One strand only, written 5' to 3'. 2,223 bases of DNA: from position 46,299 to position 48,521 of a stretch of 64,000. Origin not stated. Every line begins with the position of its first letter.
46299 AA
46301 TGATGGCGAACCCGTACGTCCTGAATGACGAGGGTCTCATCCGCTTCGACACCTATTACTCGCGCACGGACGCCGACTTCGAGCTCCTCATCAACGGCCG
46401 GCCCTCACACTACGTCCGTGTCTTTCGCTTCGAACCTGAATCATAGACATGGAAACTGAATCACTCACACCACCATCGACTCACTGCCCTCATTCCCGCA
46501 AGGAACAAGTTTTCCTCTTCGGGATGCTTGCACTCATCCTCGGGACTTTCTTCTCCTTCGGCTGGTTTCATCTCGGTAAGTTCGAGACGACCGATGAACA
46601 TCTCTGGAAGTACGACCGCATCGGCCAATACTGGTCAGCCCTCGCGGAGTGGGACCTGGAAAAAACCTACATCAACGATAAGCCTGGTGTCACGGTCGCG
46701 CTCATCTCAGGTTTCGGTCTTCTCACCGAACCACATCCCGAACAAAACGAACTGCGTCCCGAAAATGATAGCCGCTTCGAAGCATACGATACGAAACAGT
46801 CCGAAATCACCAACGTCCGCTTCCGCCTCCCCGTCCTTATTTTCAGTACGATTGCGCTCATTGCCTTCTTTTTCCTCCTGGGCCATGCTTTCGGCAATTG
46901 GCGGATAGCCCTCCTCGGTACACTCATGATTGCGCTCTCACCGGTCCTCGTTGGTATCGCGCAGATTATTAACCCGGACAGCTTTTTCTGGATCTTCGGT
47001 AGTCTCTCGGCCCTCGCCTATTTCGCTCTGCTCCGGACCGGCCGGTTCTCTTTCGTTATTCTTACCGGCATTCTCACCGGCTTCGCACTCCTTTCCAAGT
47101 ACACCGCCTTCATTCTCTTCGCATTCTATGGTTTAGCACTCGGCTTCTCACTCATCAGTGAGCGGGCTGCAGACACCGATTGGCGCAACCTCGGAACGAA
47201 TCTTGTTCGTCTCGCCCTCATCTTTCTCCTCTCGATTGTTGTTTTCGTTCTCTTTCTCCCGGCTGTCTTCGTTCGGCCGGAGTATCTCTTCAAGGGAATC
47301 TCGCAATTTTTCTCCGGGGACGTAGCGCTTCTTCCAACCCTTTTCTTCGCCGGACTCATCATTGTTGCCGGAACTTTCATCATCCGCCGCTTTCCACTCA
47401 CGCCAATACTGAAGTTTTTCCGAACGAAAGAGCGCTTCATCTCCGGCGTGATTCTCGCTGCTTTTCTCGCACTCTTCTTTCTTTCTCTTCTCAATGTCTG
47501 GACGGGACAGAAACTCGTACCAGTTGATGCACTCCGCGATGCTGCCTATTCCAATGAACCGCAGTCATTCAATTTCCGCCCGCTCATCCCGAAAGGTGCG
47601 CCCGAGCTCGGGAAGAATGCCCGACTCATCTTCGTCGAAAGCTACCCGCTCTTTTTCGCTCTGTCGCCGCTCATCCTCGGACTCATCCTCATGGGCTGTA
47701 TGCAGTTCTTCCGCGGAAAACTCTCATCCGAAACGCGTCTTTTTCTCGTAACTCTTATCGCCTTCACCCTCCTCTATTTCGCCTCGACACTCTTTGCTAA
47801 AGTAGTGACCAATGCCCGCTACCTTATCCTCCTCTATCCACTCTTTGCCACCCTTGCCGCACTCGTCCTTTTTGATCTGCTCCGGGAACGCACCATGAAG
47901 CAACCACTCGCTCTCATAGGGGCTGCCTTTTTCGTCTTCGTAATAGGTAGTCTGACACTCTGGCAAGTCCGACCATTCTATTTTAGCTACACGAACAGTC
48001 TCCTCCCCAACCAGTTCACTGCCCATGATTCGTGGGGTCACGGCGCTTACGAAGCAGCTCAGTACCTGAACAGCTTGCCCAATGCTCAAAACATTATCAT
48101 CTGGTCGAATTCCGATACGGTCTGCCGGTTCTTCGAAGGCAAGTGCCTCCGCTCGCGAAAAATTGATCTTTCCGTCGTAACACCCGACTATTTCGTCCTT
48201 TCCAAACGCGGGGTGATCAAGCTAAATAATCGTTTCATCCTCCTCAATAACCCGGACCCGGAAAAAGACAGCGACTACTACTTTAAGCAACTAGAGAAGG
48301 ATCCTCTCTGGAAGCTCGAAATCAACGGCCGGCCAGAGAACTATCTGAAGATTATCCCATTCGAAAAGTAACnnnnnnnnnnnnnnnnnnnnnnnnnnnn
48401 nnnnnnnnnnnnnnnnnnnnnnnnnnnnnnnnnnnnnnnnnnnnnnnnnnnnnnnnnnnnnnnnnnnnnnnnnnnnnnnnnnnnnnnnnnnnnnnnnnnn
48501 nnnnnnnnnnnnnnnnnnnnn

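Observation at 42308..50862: Paralog architecture: an inverted GT-C pair flanking a tandem GT-C pair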

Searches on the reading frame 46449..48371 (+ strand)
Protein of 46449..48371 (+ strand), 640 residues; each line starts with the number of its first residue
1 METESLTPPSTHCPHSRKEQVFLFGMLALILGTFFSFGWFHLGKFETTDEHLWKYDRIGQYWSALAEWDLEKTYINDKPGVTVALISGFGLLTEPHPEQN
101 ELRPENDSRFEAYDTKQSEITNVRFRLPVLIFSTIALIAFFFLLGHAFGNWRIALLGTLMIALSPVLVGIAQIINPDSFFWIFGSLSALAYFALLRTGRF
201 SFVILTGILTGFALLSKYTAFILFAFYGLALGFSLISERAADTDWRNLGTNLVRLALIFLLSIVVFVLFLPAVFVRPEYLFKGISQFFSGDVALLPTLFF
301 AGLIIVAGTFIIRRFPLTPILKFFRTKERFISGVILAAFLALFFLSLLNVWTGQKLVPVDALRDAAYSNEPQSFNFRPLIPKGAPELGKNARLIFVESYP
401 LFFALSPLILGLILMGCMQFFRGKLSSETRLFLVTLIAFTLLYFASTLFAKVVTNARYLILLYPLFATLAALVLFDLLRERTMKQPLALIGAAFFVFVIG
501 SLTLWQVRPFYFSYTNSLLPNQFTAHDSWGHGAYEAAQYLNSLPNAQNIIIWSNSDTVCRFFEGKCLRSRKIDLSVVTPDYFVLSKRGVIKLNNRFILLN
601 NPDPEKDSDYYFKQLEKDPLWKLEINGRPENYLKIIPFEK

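Call 3: search_protein_families(library=pfam, proteins=[window:46449-48371:+], max_evalue=0.01)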
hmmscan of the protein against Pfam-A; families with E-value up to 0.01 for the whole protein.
window:46449-48371:+ (640 aa): 2 families
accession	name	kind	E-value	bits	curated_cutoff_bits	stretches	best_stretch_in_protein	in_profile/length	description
PF02366.24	PMT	-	1.4e-09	38.3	22.7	1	113-273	73-231/245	Dolichyl-phosphate-mannose-protein mannosyltransferase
PF13231.12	PMT_2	-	7.2e-08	33.2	26.1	1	124-257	23-153/160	Dolichyl-phosphate-mannose-protein mannosyltransferase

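Call 23: search_protein_families(library=ncbifam, proteins=[window:46449-48371:+], max_evalue=0.001)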
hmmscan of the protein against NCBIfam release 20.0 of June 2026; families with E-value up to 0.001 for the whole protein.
window:46449-48371:+ (640 aa): 0 families

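Call 26: find_homologous_proteins(query=window:46449-48371:+, max_evalue=0.00001)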
Query window:46449-48371:+ (640 aa): 271 proteins with E <= 0.00001 among 8000 candidates; the best 120 are listed.
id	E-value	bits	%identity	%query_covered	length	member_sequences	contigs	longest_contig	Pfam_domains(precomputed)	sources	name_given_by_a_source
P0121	0.0e+0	1367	96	100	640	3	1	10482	PF02366.25,PF13231.13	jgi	jgi:4-amino-4-deoxy-L-arabinose transferase-like glycosyltransferase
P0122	0.0e+0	1176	82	100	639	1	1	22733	PF02366.25,PF13231.13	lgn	-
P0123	0.0e+0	1111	78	100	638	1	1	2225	PF02366.25,PF13231.13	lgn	-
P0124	2.4e-283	960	68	98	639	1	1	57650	PF02366.25,PF13231.13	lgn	-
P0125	2.1e-224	765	59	96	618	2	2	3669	PF02366.25,PF13231.13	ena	-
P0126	1.7e-220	752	58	96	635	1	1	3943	PF02366.25,PF13231.13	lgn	-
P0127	2.9e-220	751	58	96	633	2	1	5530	PF02366.25,PF13231.13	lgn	-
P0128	1.1e-218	746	56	97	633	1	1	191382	PF02366.25,PF13231.13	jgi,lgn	-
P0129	1.3e-217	743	56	97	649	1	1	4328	PF02366.25,PF13231.13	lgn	-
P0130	5.9e-217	741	55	97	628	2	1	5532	PF02366.25,PF13231.13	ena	-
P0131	7.5e-214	730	55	97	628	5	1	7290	PF02366.25,PF13231.13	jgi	-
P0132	8.1e-214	730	54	98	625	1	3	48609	PF02366.25,PF13231.13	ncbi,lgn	-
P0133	1.0e-212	726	55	97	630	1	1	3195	PF02366.25,PF13231.13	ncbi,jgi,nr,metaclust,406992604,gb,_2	ncbi:MAG: hypothetical protein ACD_14C00064G0002 [uncultured bacterium]|nr:MAG: hypothetical protein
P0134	1.3e-209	716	55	98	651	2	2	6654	PF02366.25,PF13231.13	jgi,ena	-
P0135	5.1e-209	714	53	98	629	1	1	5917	PF02366.25,PF13231.13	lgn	-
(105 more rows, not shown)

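Call 35: predict_structure(alignment_id=A3)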
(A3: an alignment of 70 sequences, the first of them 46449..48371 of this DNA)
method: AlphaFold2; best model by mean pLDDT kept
length: 640 residues; sequences in the alignment: 70
mean_pLDDT: 88.8   pTM: 0.91
mean pLDDT of the five models: 88.8, 88.7, 88.5, 86.8, 85.9
residues with pLDDT >= 90: 426; 70-90: 150; 50-70: 58; < 50: 6
segments of 3 or more residues with pLDDT < 50: 1-6
pLDDT, mean of each block of 10 residues (from residue 1): 46 81 97 96 87 90 95 78 95 92 86 93 96 98 97 97 95 92 98 96 98 91 94 85 79 94 95 91 68 56 66 74 91 97 97 94 84 70 86 91 95 98 94 98 86 69 97 94 84 96 87 85 80 92 96 91 95 96 91 91 92 89 90 92
secondary structure, 60 per line:
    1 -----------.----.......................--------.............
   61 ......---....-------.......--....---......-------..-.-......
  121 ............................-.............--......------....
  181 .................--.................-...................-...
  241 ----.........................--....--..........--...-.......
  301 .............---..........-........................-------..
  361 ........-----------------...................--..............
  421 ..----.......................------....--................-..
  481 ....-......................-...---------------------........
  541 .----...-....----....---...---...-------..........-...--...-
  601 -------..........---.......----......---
elements in order: H17-39 H48-66 H70-73 H81-87 H90-93 H97-101 H115-148 H151-162 H165-170 H177-197 H200-216 H218-236 H245-269 H272-275 H278-287 H294-313 H317-326 H328-351 H359-368 H386-404 H407-422 H427-449 H456-459 H462-477 H479-484 H486-507 H533-541 E550-553 H558-561 E565-567 E571-573 E581-585 H586-590 E597-599 H608-617 E621-624 E632-637

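Call 39: fold_search(model_id=the predicted structure, library=pdb)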
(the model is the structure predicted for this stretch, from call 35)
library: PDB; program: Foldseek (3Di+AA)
matches with E <= 10: 180; with E <= 0.001: 10
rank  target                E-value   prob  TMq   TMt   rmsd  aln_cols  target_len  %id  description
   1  8b6l_I                6.6e-06  1.00  0.38  0.36  14.0       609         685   12  Subtomogram average of the human Sec61-TRAP-OSTA-translocon (released 2022-12-07)
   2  8agc_A                8.1e-06  1.00  0.42  0.39  12.0       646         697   13  Structure of yeast oligosaccharylransferase complex with lipid-linked oligosaccharide and non-acceptor peptide bound (released 2022-12-07)
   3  6s7t_A                3.3e-05  1.00  0.42  0.39  12.0       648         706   12  Cryo-EM structure of human oligosaccharyltransferase complex OST-B (released 2019-12-18)
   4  5gmy_A                4.7e-05  1.00  0.42  0.34  11.9       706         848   12  Crystal structure of the Archaeoglobus fulgidus oligosaccharyltransferase (O29867_ARCFU) tethered with an acceptor pep (released 2017-02-01)
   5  6s7o_A                6.6e-05  1.00  0.44  0.43  10.7       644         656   12  Cryo-EM structure of human oligosaccharyltransferase complex OST-A (released 2019-12-18)
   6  8age_A                8.2e-05  1.00  0.42  0.41  10.5       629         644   15  Structure of yeast oligosaccharylransferase complex with acceptor peptide bound (released 2022-12-07)
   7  8agb_A                2.1e-04  1.00  0.44  0.44  12.7       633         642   13  Structure of yeast oligosaccharylransferase complex with lipid-linked oligosaccharide bound (released 2022-12-07)
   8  6gxc_A                4.7e-04  1.00  0.35  0.32  14.2       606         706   13  Bacterial oligosaccharyltransferase PglB in complex with an inhibitory peptide and a reactive lipid-linked oligosaccha (released 2018-11-14)
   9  9i5k_A                7.5e-04  1.00  0.43  0.54  11.8       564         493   12  Structure of the Chaetomium thermophilum Pmt4 homodimer (C2 symmetry) (released 2025-12-24)
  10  5ogl_A                8.9e-04  1.00  0.38  0.35  12.5       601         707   12  Structure of bacterial oligosaccharyltransferase PglB in complex with an acceptor peptide and an lipid-linked oligosac (released 2017-10-25)
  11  5f15                  1.3e-03  1.00  0.31  0.35  14.7       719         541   12  Crystal Structure of ArnT from Cupriavidus metallidurans bound to Undecaprenyl phosphate (released 2016-02-17)
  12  3rce_A                2.5e-03  1.00  0.35  0.33  14.4       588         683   12  Bacterial oligosaccharyltransferase PglB (released 2011-06-15)
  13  9s6s_A                2.8e-03  1.00  0.38  0.44  11.4       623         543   13  Ternary cryo-EM structure of human ALG9 with Dol25-PP-GlcNAc2Man6, Dol25-P-Man and Fab (released 2026-03-18)
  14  6c26_A                3.0e-03  1.00  0.44  0.44  10.3       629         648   13  The Cryo-EM structure of a eukaryotic oligosaccharyl transferase complex (released 2018-01-31)
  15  9s6u_A                3.7e-03  1.00  0.37  0.42  11.0       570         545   12  Ternary cryo-EM structure of human ALG9 with Dol25-PP-GlcNAc2Man8, Dol25-P-Man and Fab (released 2026-03-18)
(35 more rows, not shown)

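Call 48: find_encoding_contigs(protein=P0121, flank=10000, max_places=3)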
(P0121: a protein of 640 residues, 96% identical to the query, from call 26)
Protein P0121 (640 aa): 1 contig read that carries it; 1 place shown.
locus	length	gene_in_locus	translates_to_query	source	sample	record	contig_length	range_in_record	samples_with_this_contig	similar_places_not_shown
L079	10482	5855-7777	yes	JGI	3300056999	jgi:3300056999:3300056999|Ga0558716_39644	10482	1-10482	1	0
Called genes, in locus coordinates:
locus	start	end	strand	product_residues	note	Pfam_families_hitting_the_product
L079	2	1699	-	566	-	?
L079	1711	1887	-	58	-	-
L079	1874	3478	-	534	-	PF13231:PMT_2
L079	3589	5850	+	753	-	PF02366:PMT (weak), PF13231:PMT_2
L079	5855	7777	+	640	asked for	PF02366:PMT, PF13231:PMT_2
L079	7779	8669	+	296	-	PF13231:PMT_2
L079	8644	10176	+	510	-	PF00149:Metallophos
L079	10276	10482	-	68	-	?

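Call 49: find_encoding_contigs(protein=P0122, flank=10000, max_places=3)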
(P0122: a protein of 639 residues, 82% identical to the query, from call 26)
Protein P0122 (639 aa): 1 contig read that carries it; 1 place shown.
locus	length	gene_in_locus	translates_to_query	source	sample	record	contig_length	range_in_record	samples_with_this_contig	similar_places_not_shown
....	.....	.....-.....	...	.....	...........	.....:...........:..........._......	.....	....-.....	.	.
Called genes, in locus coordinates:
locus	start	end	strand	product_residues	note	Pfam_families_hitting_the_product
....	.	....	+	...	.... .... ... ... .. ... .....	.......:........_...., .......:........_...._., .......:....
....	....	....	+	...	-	-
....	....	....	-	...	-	-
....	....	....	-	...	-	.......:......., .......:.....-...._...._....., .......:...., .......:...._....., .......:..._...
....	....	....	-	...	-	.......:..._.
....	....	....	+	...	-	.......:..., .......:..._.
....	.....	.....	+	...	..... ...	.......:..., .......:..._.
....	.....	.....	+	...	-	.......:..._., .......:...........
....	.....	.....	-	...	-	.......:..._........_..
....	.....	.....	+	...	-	-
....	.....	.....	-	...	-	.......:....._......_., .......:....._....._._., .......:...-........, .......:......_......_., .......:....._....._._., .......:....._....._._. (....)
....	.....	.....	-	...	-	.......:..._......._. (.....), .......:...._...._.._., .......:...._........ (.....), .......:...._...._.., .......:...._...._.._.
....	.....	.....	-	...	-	?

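Call 50: find_encoding_contigs(protein=P0124, flank=10000, max_places=3)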
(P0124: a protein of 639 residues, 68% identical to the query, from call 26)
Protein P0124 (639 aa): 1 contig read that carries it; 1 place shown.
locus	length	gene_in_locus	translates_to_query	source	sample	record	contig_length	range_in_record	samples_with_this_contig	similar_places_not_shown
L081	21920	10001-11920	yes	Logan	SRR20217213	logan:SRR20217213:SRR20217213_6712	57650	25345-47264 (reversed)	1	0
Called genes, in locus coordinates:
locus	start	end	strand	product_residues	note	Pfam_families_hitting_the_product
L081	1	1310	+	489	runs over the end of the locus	PF01943:Polysacc_synt, PF13440:Polysacc_synt_3, PF03023:MurJ, PF01554:MatE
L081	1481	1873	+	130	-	-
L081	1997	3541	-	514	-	-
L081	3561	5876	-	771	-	PF07602:DUF1565, PF22842:Pel9A-like_beta_helix (weak), PF05048:NosD, PF13229:Beta_helix, PF09587:PGA_cap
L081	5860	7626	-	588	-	PF13231:PMT_2 (weak)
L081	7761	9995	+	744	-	PF02366:PMT (weak), PF13231:PMT_2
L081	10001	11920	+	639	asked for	PF02366:PMT, PF13231:PMT_2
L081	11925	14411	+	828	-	PF13231:PMT_2, PF00149:Metallophos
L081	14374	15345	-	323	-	PF03706:LPG_synthase_TM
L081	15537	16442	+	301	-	-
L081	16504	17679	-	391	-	PF13439:Glyco_transf_4, PF13579:Glyco_trans_4_4, PF20706:GT4-conflict, PF00534:Glycos_transf_1, PF13692:Glyco_trans_1_4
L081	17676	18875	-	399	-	PF00534:Glycos_transf_1, PF13692:Glyco_trans_1_4, PF13524:Glyco_trans_1_2 (weak)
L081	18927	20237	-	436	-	PF03446:NAD_binding_2 (faint), PF03721:UDPG_MGDP_dh_N, PF00984:UDPG_MGDP_dh, PF03720:UDPG_MGDP_dh_C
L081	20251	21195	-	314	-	PF00535:Glycos_transf_2, PF10111:Glyco_tranf_2_2 (weak)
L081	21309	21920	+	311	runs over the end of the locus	PF01073:3Beta_HSD, PF01370:Epimerase, PF02719:Polysacc_synt_2, PF04321:RmlD_sub_bind, PF05368:NmrA (weak), PF13460:NAD_binding_10, PF16363:GDP_Man_Dehyd, PF07993:NAD_binding_4 (weak)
